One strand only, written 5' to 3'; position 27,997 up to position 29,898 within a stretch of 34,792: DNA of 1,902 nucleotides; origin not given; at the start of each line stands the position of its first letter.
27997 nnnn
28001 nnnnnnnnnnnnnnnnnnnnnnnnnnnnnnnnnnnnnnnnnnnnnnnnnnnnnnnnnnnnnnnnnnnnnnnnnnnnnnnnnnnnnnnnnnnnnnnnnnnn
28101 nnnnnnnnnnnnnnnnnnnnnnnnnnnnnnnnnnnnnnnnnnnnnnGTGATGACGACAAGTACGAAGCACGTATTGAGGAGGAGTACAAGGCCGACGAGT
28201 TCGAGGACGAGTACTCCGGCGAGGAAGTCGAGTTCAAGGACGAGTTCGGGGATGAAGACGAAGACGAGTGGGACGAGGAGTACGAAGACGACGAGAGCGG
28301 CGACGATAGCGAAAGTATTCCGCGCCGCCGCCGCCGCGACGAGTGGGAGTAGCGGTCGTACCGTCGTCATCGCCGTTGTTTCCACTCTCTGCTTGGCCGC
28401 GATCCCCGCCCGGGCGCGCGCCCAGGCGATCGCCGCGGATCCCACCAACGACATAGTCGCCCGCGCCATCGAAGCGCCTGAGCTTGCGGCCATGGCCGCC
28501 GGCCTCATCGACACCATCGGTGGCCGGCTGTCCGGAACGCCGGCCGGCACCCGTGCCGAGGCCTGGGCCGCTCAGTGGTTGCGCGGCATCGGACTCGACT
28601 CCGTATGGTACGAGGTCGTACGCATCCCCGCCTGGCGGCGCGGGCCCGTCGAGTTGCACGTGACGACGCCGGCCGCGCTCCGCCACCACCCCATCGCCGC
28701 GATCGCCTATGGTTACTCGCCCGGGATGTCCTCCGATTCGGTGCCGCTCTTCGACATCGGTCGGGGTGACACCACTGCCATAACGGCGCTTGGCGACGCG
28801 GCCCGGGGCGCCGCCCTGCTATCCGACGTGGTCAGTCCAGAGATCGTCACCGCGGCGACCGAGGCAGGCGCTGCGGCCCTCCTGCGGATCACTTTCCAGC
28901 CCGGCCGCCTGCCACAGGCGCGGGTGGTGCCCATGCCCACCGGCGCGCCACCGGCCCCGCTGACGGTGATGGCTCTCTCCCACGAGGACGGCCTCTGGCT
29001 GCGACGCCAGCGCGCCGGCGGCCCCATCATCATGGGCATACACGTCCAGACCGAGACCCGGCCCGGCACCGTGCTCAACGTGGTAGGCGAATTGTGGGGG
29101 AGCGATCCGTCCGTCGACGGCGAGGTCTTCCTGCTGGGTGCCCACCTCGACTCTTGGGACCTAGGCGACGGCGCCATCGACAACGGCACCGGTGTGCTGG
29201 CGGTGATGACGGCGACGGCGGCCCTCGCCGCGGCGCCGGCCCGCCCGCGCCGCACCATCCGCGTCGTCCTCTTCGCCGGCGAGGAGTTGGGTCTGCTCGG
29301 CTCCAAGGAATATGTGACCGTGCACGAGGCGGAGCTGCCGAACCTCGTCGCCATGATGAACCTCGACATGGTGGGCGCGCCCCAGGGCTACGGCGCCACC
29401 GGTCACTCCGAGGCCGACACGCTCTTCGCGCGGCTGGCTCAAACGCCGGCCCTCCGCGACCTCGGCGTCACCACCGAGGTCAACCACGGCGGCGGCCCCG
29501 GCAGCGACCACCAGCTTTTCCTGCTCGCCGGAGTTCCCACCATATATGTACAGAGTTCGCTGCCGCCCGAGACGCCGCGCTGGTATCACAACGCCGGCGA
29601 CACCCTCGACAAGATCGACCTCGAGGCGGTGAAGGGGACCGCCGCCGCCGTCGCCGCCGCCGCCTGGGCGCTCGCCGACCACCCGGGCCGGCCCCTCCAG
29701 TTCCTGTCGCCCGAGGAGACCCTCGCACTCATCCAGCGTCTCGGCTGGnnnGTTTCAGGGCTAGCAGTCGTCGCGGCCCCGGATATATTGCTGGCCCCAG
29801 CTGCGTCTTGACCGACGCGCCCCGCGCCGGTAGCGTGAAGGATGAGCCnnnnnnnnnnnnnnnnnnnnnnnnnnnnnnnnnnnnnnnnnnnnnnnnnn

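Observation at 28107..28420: Strongly acidic 77-aa ORF with a perfect SD collides with the start of the M28 peptidase; a frame switch would create an Arg-rich signal peptide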

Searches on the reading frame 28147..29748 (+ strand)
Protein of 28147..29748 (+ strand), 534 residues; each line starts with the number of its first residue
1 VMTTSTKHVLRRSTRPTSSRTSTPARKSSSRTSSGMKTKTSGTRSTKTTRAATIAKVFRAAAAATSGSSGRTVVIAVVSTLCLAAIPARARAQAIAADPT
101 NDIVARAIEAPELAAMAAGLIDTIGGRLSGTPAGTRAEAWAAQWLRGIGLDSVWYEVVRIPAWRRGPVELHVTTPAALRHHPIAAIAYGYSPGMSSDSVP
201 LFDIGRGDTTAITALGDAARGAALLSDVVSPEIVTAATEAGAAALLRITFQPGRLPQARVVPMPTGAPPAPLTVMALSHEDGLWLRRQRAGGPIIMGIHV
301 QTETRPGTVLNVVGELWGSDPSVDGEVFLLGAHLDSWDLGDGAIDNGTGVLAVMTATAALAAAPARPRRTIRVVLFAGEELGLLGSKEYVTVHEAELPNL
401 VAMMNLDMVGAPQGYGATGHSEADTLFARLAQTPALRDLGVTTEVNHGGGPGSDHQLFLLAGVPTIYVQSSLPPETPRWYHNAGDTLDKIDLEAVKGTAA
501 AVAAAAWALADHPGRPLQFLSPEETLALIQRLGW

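Call 4: search_protein_families(library=pfam, proteins=[window:28147-29748:+], max_evalue=1)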
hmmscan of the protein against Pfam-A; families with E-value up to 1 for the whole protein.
window:28147-29748:+ (534 aa): 3 families
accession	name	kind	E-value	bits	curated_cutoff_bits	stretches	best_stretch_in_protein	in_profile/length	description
PF04389.22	Peptidase_M28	-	1.6e-36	126.3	21.3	1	311-505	1-192/193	Peptidase family M28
PF01546.33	Peptidase_M20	-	2.8e-06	27.8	24.6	1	340-400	30-91/206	Peptidase family M20/M25/M40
PF05450.20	Nicastrin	-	0.05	13.6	25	1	337-391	16-72/218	Nicastrin large lobe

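Call 5: find_homologous_proteins(query=window:28252-29748:+)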
Query window:28252-29748:+ (499 aa): 1126 proteins with E <= 0.001 among 8000 candidates; the best 120 are listed.
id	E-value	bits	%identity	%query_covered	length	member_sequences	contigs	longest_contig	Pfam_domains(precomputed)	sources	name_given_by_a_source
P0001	1.2e-272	923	100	84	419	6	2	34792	PF01546.34,PF04389.23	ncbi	-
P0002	2.0e-204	698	70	93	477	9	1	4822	PF01546.34,PF04389.23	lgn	-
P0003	1.7e-202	692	72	89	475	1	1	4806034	PF01546.34,PF04389.23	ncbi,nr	ncbi:MAG: M20/M25/M40 family metallo-hydrolase [Gemmatimonadota bacterium]|nr:MAG: M20/M25/M40 famil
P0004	4.6e-202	690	68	94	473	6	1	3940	PF01546.34,PF04389.23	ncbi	-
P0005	1.1e-201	689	67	92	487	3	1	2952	PF01546.34,PF04389.23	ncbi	-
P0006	1.4e-200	685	72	89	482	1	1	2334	PF01546.34,PF04389.23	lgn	-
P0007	2.3e-200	685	74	86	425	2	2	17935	PF01546.34,PF04389.23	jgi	jgi:Iap family predicted aminopeptidase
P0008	3.0e-200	684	71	89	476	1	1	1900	PF01546.34,PF04389.23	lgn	-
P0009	1.7e-199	682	72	87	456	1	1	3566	PF01546.34,PF04389.23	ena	-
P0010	2.0e-199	682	69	93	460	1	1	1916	PF01546.34,PF04389.23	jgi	jgi:carboxypeptidase Q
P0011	1.0e-198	679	71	91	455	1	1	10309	PF04389.23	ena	-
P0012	1.8e-198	678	71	90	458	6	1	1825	PF01546.34,PF04389.23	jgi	-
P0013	5.8e-198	677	70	87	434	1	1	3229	PF01546.34,PF04389.23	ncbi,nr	ncbi:MAG TPA: M20/M25/M40 family metallo-hydrolase [Gemmatimonadota bacterium]|nr:M20/M25/M40 family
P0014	7.8e-198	676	71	87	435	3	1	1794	PF01546.34,PF04389.23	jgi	jgi:Iap family predicted aminopeptidase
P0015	1.4e-197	675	68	93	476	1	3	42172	PF01546.34,PF04389.23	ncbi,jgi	ncbi:MAG: M20/M25/M40 family metallo-hydrolase [Gemmatimonadales bacterium]|jgi:hypothetical protein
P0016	1.7e-197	675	69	90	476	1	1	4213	PF01546.34,PF04389.23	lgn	-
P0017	3.0e-197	674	66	97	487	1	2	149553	PF01546.34,PF04389.23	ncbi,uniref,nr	ncbi:MAG: M20/M25/M40 family metallo-hydrolase [Gemmatimonadetes bacterium]|uniref:Carboxypeptidase 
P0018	1.4e-196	672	70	87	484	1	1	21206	PF01546.34,PF04389.23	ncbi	-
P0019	1.6e-196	672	74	84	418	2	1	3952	PF01546.34,PF04389.23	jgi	jgi:hypothetical protein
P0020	1.6e-196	672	71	87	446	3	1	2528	PF01546.34,PF04389.23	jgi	jgi:Iap family predicted aminopeptidase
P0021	2.2e-196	671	72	87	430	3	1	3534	PF01546.34,PF04389.23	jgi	jgi:Iap family predicted aminopeptidase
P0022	1.2e-195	669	72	85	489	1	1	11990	PF01546.34,PF04389.23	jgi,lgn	-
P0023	3.8e-195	667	71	87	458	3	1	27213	PF01546.34,PF04389.23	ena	-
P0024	6.9e-194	663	69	90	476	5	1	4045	PF01546.34,PF04389.23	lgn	-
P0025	7.7e-194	663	69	91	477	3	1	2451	PF01546.34,PF04389.23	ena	-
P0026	8.7e-194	663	71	86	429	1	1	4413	PF01546.34,PF04389.23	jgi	jgi:hypothetical protein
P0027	2.7e-192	658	71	84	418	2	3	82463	PF01546.34,PF04389.23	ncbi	-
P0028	4.0e-192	657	67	91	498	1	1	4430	PF01546.34,PF04389.23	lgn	-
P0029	4.7e-192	657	72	84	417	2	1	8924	PF01546.34,PF04389.23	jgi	jgi:hypothetical protein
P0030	1.4e-190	652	69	87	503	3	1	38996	PF01546.34,PF04389.23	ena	-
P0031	1.6e-189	649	68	93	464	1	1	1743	PF01546.34,PF04389.23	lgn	-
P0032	6.2e-189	647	69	89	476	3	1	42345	PF01546.34,PF04389.23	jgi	jgi:carboxypeptidase Q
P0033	2.2e-187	642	66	92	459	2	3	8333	PF01546.34,PF04389.23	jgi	jgi:hypothetical protein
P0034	5.2e-187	641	66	93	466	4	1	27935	PF04389.23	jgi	jgi:hypothetical protein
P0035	4.7e-185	634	67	87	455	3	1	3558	PF01546.34,PF04389.23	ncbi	ncbi:MAG: M20/M25/M40 family metallo-hydrolase, partial [Gemmatimonadales bacterium]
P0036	5.8e-184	631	68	88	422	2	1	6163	PF01546.34,PF04389.23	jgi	jgi:hypothetical protein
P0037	3.4e-183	628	64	89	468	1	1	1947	PF01546.34,PF04389.23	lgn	-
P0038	8.5e-183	627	71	84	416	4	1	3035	PF01546.34,PF04389.23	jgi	jgi:hypothetical protein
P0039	2.7e-182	625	67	86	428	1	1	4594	PF01546.34,PF04389.23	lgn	-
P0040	3.3e-182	625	68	86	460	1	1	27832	PF01546.34,PF04389.23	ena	-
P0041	2.0e-181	622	70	84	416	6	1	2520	PF01546.34,PF04389.23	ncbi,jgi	jgi:hypothetical protein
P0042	1.6e-180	619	66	84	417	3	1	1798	PF01546.34,PF04389.23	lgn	-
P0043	3.3e-180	618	69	84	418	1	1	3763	PF01546.34,PF04389.23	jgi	jgi:Iap family predicted aminopeptidase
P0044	1.3e-179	616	63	94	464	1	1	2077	PF01546.34,PF04389.23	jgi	jgi:carboxypeptidase Q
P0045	3.4e-179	615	66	86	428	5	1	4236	PF01546.34,PF04389.23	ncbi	ncbi:MAG: M20/M25/M40 family metallo-hydrolase [Gemmatimonadales bacterium]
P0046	7.1e-178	610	63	93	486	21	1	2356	PF01546.34,PF04389.23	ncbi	-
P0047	6.2e-177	607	66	86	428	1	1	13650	PF01546.34,PF04389.23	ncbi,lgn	-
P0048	2.5e-176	605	64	87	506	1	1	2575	PF01546.34,PF04389.23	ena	-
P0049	1.8e-174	599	61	96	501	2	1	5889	PF01546.34,PF04389.23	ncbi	-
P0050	5.2e-167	575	59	93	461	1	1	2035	PF04389.23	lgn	-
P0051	1.3e-165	570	64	84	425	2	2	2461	PF01546.34,PF04389.23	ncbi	-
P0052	6.1e-164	565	69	78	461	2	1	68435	PF01546.34,PF04389.23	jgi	-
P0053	4.1e-154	532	65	77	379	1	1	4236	PF01546.34,PF04389.23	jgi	jgi:hypothetical protein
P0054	8.7e-148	511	59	87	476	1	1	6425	PF01546.34,PF04389.23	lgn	-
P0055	2.5e-144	500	58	87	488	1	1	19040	PF01546.34,PF04389.23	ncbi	-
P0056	6.9e-139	482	58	85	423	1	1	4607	PF01546.34,PF04389.23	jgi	jgi:carboxypeptidase Q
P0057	8.0e-139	482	57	84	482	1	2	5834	PF01546.34,PF04389.23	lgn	-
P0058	1.8e-135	471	54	85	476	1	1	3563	PF01546.34,PF04389.23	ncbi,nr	ncbi:MAG: Zn-dependent exopeptidase M28 [Gemmatimonadetes bacterium]|nr:Zn-dependent exopeptidase M2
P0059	2.8e-133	463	72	61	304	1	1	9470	PF01546.34,PF04389.23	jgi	jgi:Zn-dependent M28 family amino/carboxypeptidase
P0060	6.5e-108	380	60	60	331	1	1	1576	PF04389.23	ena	-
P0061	1.9e-107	378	69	54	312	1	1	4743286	PF04389.23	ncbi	ncbi:MAG: M28 family peptidase, partial [Gemmatimonadota bacterium]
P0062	1.1e-79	287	40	86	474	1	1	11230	PF01546.34,PF02225.28,PF04389.23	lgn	-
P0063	2.8e-73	265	39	87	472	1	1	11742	PF01546.34,PF02225.28,PF04389.23,PF16254.11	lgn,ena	-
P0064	1.6e-70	256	40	83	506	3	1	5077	PF02225.28,PF04389.23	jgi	jgi:carboxypeptidase Q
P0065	3.8e-66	242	38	83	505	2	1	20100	PF02225.28,PF04389.23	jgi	jgi:carboxypeptidase Q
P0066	8.5e-65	238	38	83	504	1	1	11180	PF01546.34,PF02225.28,PF04389.23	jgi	-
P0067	3.3e-63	232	38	91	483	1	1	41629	PF01546.34,PF04389.23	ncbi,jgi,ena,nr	ncbi:MAG: M20/M25/M40 family metallo-hydrolase [Acidobacteria bacterium]|nr:M20/M25/M40 family metal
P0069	1.4e-62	230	38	79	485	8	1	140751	PF02225.28,PF04389.23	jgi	jgi:carboxypeptidase Q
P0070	2.3e-60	223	39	75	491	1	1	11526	PF01546.34,PF04389.23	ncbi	-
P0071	5.4e-60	222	40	75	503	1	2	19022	PF01546.34,PF04389.23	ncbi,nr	ncbi:MAG: M20/M25/M40 family metallo-hydrolase [Planctomycetales bacterium]|nr:M20/M25/M40 family me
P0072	1.8e-58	217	38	88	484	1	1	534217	PF01546.34,PF04389.23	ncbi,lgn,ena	-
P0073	1.8e-56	210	37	86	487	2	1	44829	PF01546.34,PF02225.28,PF04389.23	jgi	-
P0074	9.1e-54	201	38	83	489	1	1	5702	PF01546.34,PF04389.23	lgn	-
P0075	2.1e-53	200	36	78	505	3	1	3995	PF02225.28,PF04389.23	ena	-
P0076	3.2e-52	196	36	87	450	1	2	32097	PF01546.34,PF04389.23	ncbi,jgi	-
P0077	1.2e-49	188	35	87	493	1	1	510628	PF04389.23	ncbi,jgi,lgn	ncbi:MAG TPA: M28 family peptidase [Steroidobacteraceae bacterium]|jgi:hypothetical protein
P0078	1.6e-48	184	35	83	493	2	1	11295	PF04389.23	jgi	jgi:hypothetical protein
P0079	5.7e-48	182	33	83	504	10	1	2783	PF01546.34,PF04389.23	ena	-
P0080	6.3e-48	182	36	75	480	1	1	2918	PF01546.34,PF04389.23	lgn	-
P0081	1.2e-47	181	35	84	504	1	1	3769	PF04389.23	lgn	-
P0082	1.3e-47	181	35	88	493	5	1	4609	PF01546.34,PF04389.23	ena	-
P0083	1.7e-47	180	35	86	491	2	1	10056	PF01546.34,PF04389.23,PF16254.11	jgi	jgi:hypothetical protein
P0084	2.1e-47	180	35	88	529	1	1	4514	PF01546.34,PF04389.23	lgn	-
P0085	5.0e-47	179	35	80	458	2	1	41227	PF01546.34,PF04389.23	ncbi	ncbi:MAG: M20/M25/M40 family metallo-hydrolase [Planctomycetota bacterium]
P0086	7.5e-47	178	35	82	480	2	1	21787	PF01546.34,PF04389.23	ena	-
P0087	1.5e-46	177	35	83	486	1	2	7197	PF01546.34,PF04389.23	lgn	-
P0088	2.6e-46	177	34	83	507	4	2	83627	PF01546.34,PF04389.23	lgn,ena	-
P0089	2.8e-46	176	36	83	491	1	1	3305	PF01546.34,PF02225.28,PF04389.23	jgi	jgi:hypothetical protein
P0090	3.4e-46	176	34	82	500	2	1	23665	PF01546.34,PF04389.23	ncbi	-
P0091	6.3e-46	175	36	87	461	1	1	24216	PF01546.34,PF04389.23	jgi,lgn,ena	-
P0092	1.1e-45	175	33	79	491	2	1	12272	PF04389.23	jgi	jgi:hypothetical protein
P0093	1.5e-45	174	32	88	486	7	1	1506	PF01546.34,PF04389.23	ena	-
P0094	4.0e-45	173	32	88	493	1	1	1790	PF01546.34,PF04389.23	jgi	jgi:carboxypeptidase Q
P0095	5.2e-45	172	35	79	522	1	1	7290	PF01546.34,PF04389.23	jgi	jgi:carboxypeptidase Q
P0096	5.6e-45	172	36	75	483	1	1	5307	PF01546.34,PF04389.23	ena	-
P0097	1.1e-44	171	37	81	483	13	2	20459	PF01546.34,PF04389.23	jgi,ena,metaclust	metaclust:\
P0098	2.8e-44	170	36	75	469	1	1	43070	PF01546.34,PF04389.23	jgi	jgi:hypothetical protein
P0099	3.0e-44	170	35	75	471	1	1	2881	PF01546.34,PF04389.23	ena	-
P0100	5.3e-44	169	33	80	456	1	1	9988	PF04389.23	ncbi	-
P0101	6.2e-44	169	33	88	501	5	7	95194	PF01546.34,PF04389.23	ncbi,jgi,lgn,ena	-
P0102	7.0e-44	169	31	92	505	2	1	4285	PF01546.34,PF02225.28,PF04389.23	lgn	-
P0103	7.7e-44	168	35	75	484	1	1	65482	PF01546.34,PF04389.23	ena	-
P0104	9.7e-44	168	35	88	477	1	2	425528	PF01546.34,PF04389.23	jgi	jgi:carboxypeptidase Q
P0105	1.4e-43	168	35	82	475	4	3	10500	PF01546.34,PF04389.23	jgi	jgi:hypothetical protein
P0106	5.0e-43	166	34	83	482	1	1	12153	PF04389.23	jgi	jgi:hypothetical protein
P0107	7.9e-43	165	35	75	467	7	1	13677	PF01546.34,PF04389.23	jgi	-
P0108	8.9e-43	165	32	86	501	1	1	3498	PF01546.34,PF04389.23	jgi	jgi:carboxypeptidase Q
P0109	1.0e-42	165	33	83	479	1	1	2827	PF01546.34,PF02225.28,PF04389.23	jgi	jgi:hypothetical protein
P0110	1.1e-42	165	35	79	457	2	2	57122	PF01546.34,PF04389.23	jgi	jgi:Zn-dependent M28 family amino/carboxypeptidase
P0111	1.2e-42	165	35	78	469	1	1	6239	PF01546.34,PF04389.23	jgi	jgi:carboxypeptidase Q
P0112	1.2e-42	164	36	80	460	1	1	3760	PF01546.34,PF04389.23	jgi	-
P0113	1.7e-42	164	36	82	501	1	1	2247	PF01546.34,PF04389.23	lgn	-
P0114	2.4e-42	163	32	88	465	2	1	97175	PF01546.34,PF04389.23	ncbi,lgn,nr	ncbi:MAG: M20/M25/M40 family metallo-hydrolase [Archangium sp.]|nr:M20/M25/M40 family metallo-hydrol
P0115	2.9e-42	163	35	88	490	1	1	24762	PF01546.34,PF04389.23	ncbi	-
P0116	5.3e-42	162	34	83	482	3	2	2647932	PF01546.34,PF04389.23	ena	-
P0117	8.8e-42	162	33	87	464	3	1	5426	PF01546.34,PF04389.23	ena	-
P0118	1.0e-41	161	31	82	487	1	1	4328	PF01546.34,PF04389.23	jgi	jgi:carboxypeptidase Q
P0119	1.1e-41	161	35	80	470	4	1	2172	PF01546.34,PF04389.23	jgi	jgi:Zn-dependent M28 family amino/carboxypeptidase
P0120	1.6e-41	161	32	87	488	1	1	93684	PF01546.34,PF04389.23,PF16254.11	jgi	jgi:carboxypeptidase Q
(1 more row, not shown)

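Call 10: find_related_loci(query=A1, collection=genome_contigs, flank=3000)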
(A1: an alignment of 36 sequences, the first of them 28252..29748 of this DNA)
Query A1 (499 aa) in genome_contigs; peptide patterns used: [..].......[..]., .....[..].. (x = any residue, [..] = any of these).
600 stretches matched a pattern (row limit reached: there are more); 594 encode a relative of the query (tblastn E <= 1e-3); the best 80 are kept; 80 distinct loci.
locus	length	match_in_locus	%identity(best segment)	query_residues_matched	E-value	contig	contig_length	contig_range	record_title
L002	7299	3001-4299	71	66-499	0e+0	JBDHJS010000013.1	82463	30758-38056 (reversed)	MAG: Gemmatimonadota bacterium isolate BHB10-26_Bin_292 BHB10-26_Bin_292_scaffold_578, whole genome shotgun sequence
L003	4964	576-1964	68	35-499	0e+0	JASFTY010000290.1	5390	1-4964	MAG: Gemmatimonadales bacterium isolate D1103U20metaG_sub_Bin_457 D1103U20metaG_FD_scaffold_6219_c1, whole genome shotgu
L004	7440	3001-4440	66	16-499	2e-179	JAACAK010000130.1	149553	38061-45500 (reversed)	MAG: Candidatus Kutchimonas denitrificans isolate KS3-K002 K_merged_R1_(paired)_contig_33712, whole genome shotgun seque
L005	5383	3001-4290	69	68-499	2e-176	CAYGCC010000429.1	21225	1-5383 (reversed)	MAG TPA_asm: uncultured Gemmatimonadota bacterium isolate ERP108616_co1_93 genome assembly, contig: k119_398888, whole g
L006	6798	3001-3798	69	68-335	4e-102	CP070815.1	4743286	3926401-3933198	MAG: Gemmatimonadota bacterium isolate bin118 chromosome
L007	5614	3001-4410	40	47-498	1e-74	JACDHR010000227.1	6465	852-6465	MAG: Gemmatimonadetes bacterium isolate MGR_bin443 SD2911_NODE_3494_length_6465_cov_2.072736, whole genome shotgun seque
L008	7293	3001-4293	35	68-498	5e-59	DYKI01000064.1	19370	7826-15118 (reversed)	MAG TPA_asm: Chthonomonas calidirosea isolate SulCav_AS07-7_64_28 SulCav_AS07_7_2788_length_19370_cov_13_458607, whole g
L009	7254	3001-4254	31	89-498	4e-56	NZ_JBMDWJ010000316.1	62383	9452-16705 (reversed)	MAG: Siphonobacter sp. isolate ContRs0_28 ContRs0_contig316, whole genome shotgun sequence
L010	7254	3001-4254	31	89-498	3e-55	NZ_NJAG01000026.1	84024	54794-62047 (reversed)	Siphonobacter sp. BAB-5405 BAB_5405_c26, whole genome shotgun sequence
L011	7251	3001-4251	30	88-498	7e-55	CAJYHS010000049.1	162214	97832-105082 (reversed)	MAG: uncultured Siphonobacter sp. isolate S2C31181_SP210 genome assembly, contig: S2Ck127_452871, whole genome shotgun s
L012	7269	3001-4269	36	85-498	9e-55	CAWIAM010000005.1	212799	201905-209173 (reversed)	MAG: uncultured Acidobacteriota bacterium isolate MFD01248.bin.2.68 genome assembly, contig: contig_11898, whole genome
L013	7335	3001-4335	34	58-497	2e-54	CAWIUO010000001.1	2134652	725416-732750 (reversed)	MAG: uncultured Acidobacteriota bacterium isolate MFD01828.bin.2.14 genome assembly, contig: contig_15290, whole genome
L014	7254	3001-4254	35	85-497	3e-54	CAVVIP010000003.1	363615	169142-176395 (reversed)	MAG: uncultured Acidobacteriota bacterium isolate MFD01633.bin.1.131 genome assembly, contig: contig_39678, whole genome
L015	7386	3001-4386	33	39-498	1e-53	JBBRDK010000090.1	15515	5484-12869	MAG: Thermoanaerobaculia bacterium isolate Co_metawrap_2448 Cmw_2448_k141_9767007_length_15515_cov_24.8959, whole genome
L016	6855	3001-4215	34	85-480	2e-52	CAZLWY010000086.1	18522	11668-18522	MAG TPA_asm: uncultured Acidobacteriaceae bacterium isolate binchicken_co344_160 genome assembly, contig: k141_5207885,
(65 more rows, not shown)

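Call 17: find_encoding_contigs(protein=P0048, flank=3000, max_places=3)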
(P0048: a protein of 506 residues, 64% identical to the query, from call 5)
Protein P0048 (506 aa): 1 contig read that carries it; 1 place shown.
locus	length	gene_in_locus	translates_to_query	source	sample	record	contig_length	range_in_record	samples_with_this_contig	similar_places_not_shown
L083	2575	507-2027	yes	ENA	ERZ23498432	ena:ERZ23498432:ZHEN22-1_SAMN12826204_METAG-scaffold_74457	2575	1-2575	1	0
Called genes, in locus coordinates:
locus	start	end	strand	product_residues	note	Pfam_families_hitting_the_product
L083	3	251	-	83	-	?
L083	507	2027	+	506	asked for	PF04389:Peptidase_M28, PF01546:Peptidase_M20 (weak)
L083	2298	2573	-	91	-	?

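Call 18: find_encoding_contigs(protein=P0049, flank=3000, max_places=3)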
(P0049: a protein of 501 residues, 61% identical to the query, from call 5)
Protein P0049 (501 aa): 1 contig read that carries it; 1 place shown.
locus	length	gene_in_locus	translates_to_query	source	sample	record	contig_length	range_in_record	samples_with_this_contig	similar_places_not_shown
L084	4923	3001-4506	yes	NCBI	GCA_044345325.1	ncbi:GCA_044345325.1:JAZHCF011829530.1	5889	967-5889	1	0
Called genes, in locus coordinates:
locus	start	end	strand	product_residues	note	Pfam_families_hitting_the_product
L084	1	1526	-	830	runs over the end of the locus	?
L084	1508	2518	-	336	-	-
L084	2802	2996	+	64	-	-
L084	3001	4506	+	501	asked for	PF04389:Peptidase_M28, PF01546:Peptidase_M20 (faint)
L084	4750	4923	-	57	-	?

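Call 38: find_encoding_contigs(protein=P0007, flank=1500, max_places=4)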
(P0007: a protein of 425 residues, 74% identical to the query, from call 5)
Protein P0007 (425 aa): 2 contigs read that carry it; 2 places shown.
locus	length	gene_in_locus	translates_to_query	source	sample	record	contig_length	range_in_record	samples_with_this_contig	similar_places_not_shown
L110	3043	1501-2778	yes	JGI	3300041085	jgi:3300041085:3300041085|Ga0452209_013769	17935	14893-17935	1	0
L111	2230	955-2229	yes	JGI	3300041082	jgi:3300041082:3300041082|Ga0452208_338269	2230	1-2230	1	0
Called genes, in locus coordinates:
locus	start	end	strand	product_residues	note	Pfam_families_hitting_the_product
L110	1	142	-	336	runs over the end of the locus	PF16125:DUF4837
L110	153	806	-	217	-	PF00512:HisKA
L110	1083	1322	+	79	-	-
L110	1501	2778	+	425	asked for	PF04389:Peptidase_M28, PF01546:Peptidase_M20 (weak)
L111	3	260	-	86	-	?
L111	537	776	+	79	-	-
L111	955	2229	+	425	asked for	PF04389:Peptidase_M28, PF01546:Peptidase_M20 (weak)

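Call 39: find_encoding_contigs(protein=P0019, flank=1500, max_places=4)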
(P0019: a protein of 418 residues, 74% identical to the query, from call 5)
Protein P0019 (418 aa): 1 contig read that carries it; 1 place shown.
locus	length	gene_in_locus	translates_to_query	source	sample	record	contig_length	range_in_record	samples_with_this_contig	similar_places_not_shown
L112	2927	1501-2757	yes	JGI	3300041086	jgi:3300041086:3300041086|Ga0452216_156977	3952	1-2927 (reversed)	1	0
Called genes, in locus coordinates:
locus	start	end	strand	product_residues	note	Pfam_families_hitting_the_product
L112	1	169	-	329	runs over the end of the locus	PF16125:DUF4837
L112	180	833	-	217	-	PF00512:HisKA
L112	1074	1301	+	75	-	-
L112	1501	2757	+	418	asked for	PF04389:Peptidase_M28, PF01546:Peptidase_M20 (weak)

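Call 40: find_encoding_contigs(protein=P0029, flank=1500, max_places=4)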
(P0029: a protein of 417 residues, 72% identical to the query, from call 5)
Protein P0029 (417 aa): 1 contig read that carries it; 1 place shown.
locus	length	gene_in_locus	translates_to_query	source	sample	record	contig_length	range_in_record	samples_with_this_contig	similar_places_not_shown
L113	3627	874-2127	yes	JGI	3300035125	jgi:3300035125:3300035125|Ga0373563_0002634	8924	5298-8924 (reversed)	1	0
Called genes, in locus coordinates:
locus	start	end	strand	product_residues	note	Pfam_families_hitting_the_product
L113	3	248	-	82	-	?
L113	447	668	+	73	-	-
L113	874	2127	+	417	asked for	PF04389:Peptidase_M28, PF01546:Peptidase_M20 (weak)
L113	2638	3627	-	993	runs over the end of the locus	PF07676:PD40 (faint), PF25174:Beta-prop_THOC3 (faint), PF26549:Tricorn_N (weak), PF26550:Tricorn_2nd, PF26549:Tricorn_N, PF26550:Tricorn_2nd (weak), PF01979:Amidohydro_1, PF07969:Amidohydro_3, +2 more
